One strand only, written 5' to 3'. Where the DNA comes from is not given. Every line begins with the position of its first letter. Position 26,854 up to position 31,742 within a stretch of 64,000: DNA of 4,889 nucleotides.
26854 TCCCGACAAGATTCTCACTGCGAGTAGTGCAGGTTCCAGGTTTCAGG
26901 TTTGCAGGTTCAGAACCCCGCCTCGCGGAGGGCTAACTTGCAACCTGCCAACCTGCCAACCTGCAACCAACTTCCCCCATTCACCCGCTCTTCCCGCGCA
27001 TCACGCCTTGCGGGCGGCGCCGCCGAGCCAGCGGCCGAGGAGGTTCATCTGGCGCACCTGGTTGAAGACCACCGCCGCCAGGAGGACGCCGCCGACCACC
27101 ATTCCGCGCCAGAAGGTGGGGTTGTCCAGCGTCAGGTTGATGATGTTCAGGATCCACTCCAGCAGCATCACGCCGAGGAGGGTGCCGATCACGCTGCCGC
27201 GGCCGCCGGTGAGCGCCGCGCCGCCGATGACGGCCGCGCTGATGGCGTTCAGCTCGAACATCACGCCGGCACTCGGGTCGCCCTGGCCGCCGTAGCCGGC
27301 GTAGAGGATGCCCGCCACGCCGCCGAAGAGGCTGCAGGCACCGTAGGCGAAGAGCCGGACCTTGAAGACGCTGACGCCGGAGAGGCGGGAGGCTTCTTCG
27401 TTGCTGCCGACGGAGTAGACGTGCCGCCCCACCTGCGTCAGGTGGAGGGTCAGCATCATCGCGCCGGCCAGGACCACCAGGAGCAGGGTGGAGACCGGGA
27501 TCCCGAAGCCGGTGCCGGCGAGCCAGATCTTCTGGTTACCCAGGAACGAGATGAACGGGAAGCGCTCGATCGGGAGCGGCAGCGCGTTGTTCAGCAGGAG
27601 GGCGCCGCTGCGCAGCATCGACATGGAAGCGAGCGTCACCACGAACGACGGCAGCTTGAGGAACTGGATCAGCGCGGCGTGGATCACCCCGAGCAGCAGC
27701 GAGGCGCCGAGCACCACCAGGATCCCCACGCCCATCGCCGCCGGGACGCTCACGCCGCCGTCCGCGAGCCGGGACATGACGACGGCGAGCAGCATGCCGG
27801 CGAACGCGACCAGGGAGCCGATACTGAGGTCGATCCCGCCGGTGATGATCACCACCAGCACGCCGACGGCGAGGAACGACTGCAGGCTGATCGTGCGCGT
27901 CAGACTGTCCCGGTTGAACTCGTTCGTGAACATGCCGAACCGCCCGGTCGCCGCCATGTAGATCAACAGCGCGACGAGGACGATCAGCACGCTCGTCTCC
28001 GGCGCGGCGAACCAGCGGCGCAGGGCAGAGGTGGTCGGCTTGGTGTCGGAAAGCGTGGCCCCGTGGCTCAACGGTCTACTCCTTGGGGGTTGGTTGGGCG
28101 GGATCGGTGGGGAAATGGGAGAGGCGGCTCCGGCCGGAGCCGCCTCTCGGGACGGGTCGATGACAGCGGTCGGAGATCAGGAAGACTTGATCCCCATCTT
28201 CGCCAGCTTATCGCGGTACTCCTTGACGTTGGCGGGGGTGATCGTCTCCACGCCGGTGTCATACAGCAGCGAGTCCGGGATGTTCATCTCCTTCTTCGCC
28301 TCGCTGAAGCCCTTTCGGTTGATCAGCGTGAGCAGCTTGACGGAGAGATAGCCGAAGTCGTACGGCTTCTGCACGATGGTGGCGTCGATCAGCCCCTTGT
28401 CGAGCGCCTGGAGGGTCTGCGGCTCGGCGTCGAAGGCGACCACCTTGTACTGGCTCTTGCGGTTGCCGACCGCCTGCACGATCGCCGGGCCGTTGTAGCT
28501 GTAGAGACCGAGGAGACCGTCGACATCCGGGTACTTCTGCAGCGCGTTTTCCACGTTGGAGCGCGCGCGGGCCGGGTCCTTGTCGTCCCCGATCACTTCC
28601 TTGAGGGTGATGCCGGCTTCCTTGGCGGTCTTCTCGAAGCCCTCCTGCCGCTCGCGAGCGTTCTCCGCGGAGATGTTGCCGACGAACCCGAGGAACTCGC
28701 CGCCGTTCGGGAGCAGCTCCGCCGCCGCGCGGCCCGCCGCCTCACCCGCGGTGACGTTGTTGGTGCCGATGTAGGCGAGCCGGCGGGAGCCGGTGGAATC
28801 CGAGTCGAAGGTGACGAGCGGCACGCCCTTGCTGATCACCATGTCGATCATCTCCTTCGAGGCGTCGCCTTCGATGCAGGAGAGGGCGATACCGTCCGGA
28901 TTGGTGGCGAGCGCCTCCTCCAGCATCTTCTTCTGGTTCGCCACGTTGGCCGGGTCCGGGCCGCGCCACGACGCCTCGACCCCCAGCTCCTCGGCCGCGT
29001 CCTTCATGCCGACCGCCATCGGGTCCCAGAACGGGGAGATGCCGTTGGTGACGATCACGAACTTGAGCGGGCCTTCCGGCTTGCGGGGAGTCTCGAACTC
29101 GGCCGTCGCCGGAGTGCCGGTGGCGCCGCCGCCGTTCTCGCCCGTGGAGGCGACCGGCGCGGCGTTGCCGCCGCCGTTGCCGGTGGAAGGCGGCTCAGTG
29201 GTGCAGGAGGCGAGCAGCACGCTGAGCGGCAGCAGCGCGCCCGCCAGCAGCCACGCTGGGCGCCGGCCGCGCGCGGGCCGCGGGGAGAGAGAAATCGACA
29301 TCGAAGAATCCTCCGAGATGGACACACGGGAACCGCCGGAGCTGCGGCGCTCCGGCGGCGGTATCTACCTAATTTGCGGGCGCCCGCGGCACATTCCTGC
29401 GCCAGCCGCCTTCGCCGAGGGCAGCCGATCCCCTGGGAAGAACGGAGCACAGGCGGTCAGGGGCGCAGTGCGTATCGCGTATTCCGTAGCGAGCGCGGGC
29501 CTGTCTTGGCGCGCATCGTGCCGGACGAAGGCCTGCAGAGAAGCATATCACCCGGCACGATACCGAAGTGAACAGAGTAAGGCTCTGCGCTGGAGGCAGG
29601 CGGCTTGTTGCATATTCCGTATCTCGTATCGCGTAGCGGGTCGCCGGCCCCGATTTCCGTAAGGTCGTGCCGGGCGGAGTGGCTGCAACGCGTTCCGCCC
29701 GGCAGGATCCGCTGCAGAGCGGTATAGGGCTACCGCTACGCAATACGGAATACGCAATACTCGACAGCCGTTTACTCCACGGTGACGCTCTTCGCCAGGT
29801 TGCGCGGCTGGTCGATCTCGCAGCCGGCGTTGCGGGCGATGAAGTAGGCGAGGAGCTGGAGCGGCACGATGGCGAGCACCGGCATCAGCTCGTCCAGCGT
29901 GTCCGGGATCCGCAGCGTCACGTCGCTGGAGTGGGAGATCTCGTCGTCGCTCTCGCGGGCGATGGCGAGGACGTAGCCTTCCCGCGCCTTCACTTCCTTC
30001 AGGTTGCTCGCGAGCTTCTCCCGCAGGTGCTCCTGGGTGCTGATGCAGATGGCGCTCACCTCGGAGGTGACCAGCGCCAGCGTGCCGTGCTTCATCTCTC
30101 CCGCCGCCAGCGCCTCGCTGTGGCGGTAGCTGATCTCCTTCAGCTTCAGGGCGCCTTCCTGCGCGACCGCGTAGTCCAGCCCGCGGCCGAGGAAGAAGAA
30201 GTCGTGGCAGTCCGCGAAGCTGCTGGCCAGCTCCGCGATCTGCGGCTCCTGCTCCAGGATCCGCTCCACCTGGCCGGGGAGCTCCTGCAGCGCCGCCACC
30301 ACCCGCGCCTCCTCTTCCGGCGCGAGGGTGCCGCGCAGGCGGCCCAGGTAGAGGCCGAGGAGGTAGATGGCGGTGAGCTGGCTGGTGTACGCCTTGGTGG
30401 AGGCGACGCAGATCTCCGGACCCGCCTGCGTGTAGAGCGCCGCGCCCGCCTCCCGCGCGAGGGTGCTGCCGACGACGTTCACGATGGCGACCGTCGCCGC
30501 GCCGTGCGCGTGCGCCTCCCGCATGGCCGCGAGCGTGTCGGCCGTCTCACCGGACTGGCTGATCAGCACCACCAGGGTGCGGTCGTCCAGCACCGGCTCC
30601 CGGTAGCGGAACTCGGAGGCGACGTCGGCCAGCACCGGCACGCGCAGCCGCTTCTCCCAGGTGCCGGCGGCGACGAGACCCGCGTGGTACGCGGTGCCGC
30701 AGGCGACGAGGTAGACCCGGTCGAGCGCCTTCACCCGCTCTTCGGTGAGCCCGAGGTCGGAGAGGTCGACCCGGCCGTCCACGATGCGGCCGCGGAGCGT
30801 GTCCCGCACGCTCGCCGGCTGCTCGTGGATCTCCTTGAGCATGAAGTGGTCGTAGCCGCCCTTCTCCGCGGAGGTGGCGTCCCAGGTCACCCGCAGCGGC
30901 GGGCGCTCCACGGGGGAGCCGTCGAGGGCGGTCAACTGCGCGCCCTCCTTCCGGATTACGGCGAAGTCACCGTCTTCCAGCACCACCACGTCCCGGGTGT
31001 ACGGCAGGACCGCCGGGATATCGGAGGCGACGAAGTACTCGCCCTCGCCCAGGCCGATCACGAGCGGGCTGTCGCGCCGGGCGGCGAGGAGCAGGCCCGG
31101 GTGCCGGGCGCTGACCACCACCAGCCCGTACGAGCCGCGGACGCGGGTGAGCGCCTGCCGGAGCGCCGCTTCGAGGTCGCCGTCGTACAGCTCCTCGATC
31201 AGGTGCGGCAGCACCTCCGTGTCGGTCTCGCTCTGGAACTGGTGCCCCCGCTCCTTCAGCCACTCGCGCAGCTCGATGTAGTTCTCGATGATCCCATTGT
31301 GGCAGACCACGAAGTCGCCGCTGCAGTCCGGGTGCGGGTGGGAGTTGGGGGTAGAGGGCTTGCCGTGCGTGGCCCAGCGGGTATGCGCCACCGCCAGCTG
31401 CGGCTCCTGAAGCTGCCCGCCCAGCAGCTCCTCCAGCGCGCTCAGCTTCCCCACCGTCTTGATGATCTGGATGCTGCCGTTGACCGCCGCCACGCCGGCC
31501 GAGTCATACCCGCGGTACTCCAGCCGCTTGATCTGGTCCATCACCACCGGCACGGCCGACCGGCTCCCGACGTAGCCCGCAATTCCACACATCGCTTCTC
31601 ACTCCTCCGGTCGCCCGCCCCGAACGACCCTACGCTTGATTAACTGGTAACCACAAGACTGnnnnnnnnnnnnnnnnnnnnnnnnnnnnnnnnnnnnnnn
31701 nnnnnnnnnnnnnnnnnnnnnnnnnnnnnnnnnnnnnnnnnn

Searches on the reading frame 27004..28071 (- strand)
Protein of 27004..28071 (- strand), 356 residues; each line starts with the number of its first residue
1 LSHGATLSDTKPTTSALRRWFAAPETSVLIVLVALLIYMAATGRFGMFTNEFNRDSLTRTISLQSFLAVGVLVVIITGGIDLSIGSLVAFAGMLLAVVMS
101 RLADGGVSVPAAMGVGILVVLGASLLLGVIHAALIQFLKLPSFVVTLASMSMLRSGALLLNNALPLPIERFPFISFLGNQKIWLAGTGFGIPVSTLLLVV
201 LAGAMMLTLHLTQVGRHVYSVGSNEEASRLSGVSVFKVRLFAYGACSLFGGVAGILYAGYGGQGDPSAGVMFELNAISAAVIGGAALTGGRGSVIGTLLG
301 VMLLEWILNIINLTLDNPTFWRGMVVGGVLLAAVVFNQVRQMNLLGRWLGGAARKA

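Call 37: search_protein_families(library=pfam, proteins=[window:27004-28071:-], max_evalue=0.00001)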
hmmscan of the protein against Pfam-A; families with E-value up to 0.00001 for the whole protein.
window:27004-28071:- (356 aa): 1 family
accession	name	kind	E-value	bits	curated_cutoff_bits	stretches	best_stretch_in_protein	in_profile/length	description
PF02653.21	BPD_transp_2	-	5.3e-32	111.5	26.8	1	57-334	5-269/269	Branched-chain amino acid transport system / permease component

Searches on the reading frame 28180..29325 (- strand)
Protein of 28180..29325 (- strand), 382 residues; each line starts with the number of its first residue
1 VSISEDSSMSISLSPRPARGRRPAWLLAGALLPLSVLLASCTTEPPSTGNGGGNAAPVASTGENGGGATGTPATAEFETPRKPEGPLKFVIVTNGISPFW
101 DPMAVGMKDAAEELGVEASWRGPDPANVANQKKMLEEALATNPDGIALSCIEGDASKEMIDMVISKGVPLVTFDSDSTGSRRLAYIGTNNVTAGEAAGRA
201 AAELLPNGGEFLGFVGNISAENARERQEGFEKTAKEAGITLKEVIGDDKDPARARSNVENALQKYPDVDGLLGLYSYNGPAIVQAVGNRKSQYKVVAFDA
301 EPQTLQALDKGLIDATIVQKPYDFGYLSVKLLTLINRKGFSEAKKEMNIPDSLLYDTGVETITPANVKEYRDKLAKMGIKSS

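Call 37: search_protein_families(library=pfam, proteins=[window:28180-29325:-], max_evalue=0.00001)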
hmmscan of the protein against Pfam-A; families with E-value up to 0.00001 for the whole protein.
window:28180-29325:- (382 aa): 2 families
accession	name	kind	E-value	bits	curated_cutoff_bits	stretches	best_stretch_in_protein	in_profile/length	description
PF13407.12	Peripla_BP_4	-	1.1e-61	209.1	35.1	1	90-333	3-251/258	Periplasmic binding protein domain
PF00532.27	Peripla_BP_1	-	9.7e-08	32.2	22.2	1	91-273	7-185/281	Periplasmic binding proteins and sugar binding domain of LacI family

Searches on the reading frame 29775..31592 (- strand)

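Call 37: search_protein_families(library=pfam, proteins=[window:29775-31592:-], max_evalue=0.00001)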
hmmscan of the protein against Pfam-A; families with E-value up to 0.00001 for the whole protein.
window:29775-31592:- (606 aa): 3 families
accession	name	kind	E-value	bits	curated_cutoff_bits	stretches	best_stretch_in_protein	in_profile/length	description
PF01380.27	SIS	-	3.8e-52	176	25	2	291-412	6-128/131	SIS domain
PF13522.11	GATase_6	-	9.8e-20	71.3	27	1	62-190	8-129/130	Glutamine amidotransferase domain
PF13537.11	GATase_7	-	3.2e-16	59.9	25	1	90-196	20-122/123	Glutamine amidotransferase domain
